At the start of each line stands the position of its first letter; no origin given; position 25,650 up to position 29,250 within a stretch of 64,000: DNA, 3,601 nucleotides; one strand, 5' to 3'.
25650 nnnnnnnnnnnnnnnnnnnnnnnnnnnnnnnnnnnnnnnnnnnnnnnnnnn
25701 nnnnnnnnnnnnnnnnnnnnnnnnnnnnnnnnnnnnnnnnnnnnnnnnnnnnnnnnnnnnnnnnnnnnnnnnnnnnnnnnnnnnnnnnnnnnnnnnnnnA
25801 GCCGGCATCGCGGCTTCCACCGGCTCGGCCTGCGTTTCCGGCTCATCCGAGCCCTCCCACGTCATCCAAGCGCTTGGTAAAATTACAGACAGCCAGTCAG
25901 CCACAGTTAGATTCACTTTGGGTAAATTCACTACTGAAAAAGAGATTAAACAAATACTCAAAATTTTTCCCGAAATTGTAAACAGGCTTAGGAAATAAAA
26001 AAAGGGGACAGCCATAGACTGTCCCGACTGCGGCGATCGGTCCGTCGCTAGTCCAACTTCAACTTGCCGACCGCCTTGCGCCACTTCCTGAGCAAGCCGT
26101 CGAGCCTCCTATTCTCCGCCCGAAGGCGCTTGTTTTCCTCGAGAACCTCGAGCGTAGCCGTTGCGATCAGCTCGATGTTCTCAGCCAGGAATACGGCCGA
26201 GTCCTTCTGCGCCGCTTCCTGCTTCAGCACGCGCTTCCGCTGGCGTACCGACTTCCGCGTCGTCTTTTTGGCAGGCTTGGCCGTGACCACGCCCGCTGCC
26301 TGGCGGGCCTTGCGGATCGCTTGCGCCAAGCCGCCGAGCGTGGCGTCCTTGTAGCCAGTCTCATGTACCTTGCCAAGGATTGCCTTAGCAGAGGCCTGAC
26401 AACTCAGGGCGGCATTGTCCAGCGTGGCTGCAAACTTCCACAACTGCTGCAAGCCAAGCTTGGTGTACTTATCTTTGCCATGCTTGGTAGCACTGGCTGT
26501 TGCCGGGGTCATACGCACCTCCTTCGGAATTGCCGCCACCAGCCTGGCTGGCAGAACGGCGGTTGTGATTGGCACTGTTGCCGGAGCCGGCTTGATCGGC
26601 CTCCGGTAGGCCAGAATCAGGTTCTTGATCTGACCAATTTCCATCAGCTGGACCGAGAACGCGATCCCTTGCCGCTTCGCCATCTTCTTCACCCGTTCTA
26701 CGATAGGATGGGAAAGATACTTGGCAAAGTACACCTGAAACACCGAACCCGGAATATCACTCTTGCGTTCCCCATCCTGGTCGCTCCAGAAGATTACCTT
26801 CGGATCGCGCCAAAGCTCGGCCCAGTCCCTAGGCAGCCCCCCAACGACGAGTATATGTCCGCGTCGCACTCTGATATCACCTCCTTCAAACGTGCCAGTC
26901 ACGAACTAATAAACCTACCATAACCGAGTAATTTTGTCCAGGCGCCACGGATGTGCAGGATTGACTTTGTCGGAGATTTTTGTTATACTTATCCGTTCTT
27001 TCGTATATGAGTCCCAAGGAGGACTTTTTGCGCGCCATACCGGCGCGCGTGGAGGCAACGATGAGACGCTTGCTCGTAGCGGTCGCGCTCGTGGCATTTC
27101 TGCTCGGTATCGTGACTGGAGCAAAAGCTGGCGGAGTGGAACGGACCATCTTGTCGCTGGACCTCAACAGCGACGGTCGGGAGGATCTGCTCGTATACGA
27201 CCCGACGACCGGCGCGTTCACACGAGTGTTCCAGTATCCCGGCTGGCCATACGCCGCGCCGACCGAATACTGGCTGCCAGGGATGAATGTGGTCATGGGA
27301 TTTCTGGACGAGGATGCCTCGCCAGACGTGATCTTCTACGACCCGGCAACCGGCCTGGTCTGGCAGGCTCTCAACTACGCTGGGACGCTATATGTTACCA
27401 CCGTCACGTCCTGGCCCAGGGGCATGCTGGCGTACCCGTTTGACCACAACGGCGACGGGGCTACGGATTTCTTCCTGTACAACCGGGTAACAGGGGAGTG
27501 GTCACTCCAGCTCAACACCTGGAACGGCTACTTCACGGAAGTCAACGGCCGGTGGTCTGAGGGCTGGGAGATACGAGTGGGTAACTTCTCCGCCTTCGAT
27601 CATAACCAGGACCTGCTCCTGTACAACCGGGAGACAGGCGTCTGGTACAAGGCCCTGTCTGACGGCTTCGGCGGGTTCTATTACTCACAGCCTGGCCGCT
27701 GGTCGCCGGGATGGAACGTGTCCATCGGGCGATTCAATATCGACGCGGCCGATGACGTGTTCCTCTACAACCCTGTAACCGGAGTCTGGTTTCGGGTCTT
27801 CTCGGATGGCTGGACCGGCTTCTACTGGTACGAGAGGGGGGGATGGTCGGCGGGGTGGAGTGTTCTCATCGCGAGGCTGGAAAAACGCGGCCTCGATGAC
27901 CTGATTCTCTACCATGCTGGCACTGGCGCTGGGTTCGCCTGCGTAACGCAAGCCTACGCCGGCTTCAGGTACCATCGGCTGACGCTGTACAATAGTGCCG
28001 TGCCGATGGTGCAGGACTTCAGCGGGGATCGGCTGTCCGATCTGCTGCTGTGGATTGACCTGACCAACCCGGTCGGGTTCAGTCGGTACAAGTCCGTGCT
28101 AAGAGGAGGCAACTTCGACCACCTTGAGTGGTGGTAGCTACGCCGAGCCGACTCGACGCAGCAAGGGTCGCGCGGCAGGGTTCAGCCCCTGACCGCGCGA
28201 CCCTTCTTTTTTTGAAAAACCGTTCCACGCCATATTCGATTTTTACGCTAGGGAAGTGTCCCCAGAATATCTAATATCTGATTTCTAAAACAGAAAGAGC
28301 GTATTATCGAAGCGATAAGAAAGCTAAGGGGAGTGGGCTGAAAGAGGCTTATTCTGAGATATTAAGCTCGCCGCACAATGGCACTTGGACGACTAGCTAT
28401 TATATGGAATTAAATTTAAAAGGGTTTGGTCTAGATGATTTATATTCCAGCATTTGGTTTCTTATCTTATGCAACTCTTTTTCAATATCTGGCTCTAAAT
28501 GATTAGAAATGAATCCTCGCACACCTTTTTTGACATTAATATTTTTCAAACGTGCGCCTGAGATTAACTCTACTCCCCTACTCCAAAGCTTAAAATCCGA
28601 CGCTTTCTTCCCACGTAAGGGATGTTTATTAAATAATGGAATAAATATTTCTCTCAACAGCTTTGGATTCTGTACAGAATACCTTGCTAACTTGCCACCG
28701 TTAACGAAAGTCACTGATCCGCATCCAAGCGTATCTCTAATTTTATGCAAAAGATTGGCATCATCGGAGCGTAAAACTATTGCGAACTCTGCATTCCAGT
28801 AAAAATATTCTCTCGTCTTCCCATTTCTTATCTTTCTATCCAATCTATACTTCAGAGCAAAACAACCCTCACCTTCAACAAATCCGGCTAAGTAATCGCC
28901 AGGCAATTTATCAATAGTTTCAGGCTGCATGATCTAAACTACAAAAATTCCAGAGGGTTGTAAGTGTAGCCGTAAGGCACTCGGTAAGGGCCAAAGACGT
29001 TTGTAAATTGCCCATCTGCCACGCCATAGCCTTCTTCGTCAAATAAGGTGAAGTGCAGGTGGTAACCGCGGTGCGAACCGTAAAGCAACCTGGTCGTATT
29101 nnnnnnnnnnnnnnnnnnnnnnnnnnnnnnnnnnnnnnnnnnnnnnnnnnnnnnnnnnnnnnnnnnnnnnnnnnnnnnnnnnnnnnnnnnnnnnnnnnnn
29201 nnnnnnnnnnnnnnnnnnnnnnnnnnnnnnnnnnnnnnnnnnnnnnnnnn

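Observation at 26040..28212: High-GC island: DUF2325-like protein with a bZIP-like basic/coiled-coil tail, divergent from a secreted 7-bladed FG-GAP propeller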

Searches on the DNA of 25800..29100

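Call 54: search_rna_families(source=window, start=25800, end=29100, threshold=evalue, max_evalue=1)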
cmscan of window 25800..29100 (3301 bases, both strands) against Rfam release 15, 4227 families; matches with E-value up to 1: 0.
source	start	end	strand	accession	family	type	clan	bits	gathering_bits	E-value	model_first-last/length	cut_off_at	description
